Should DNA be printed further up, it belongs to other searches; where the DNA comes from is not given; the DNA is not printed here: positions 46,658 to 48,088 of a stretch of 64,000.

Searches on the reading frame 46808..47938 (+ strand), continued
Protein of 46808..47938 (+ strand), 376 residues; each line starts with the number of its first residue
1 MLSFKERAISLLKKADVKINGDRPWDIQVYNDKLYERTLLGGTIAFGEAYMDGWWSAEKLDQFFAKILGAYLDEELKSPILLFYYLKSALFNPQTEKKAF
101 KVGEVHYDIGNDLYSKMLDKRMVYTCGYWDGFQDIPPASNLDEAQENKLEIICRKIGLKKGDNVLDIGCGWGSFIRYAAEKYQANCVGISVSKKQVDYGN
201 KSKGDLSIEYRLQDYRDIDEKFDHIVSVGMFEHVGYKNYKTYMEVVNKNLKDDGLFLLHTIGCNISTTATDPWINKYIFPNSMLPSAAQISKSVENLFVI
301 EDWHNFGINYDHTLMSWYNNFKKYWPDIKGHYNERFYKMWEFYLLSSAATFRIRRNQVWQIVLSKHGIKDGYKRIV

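Call 54: find_encoding_contigs(protein=P0123, flank=3500, max_places=1)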
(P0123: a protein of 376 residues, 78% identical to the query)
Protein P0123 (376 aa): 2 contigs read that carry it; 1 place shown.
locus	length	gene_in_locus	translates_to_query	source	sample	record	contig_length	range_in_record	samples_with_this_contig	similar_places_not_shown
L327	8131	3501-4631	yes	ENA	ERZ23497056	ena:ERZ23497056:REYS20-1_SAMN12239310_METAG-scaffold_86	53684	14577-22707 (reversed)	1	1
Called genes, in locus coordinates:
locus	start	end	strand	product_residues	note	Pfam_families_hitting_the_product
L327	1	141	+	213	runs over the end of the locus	PF01891:CbiM, PF12822:ECF_trnsprt (weak)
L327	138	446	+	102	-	PF13190:PDGLE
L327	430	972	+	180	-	-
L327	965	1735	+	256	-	PF02463:SMC_N (faint), PF13175:AAA_15 (weak), PF00005:ABC_tran, PF13304:AAA_21 (faint)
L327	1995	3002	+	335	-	PF00586:AIRS, PF02769:AIRS_C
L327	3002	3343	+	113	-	PF01155:HypA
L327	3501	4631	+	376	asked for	PF02353:CMAS, PF13489:Methyltransf_23, PF01728:FtsJ (weak), PF08241:Methyltransf_11, PF08242:Methyltransf_12, PF13649:Methyltransf_25, PF13847:Methyltransf_31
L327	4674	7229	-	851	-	PF13116:YhdP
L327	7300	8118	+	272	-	PF02618:YceG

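Call 55: find_encoding_contigs(protein=P0124, flank=3500, max_places=1)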
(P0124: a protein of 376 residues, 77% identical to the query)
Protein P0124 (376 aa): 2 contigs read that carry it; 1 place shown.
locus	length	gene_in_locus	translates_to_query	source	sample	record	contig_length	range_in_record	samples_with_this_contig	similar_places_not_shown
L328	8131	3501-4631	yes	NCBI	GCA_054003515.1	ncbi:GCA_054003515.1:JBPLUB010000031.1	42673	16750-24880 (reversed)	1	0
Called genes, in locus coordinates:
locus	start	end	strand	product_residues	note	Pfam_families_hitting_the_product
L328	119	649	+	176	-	PF06966:DUF1295 (weak), PF04191:PEMT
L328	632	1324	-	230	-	PF00753:Lactamase_B, PF23023:Anti-Pycsar_Apyc1, PF12706:Lactamase_B_2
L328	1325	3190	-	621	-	PF13667:ThiC-associated, PF01964:ThiC_Rad_SAM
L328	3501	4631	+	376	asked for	PF02353:CMAS, PF13489:Methyltransf_23, PF01728:FtsJ (weak), PF08241:Methyltransf_11, PF08242:Methyltransf_12, PF13649:Methyltransf_25, PF13847:Methyltransf_31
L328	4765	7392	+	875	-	PF00133:tRNA-synt_1, PF01406:tRNA-synt_1e (faint), PF09334:tRNA-synt_1g, PF13603:tRNA-synt_1_2, PF09334:tRNA-synt_1g, PF08264:Anticodon_1, PF10458:Val_tRNA-synt_C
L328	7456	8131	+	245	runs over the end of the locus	PF04333:MlaA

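Call 56: find_encoding_contigs(protein=P0122, flank=3500, max_places=1)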
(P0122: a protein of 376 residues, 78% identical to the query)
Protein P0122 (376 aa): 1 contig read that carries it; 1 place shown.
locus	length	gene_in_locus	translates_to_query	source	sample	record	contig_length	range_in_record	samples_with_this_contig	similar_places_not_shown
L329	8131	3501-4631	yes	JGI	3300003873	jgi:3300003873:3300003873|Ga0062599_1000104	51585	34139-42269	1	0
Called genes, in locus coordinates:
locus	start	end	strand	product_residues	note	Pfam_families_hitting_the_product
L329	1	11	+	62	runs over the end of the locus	-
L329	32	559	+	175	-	PF06966:DUF1295 (weak), PF04191:PEMT, PF01222:ERG4_ERG24 (weak)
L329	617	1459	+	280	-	PF02749:QRPTase_N, PF01729:QRPTase_C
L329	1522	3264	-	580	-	PF13667:ThiC-associated, PF01964:ThiC_Rad_SAM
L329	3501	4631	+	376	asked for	PF02353:CMAS, PF13489:Methyltransf_23, PF01728:FtsJ (weak), PF08241:Methyltransf_11, PF08242:Methyltransf_12, PF13649:Methyltransf_25, PF13847:Methyltransf_31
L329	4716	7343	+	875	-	PF00133:tRNA-synt_1, PF01406:tRNA-synt_1e (faint), PF09334:tRNA-synt_1g, PF13603:tRNA-synt_1_2 (weak), PF09334:tRNA-synt_1g, PF08264:Anticodon_1, PF10458:Val_tRNA-synt_C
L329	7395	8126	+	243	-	PF04333:MlaA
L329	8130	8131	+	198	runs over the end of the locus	PF05494:MlaC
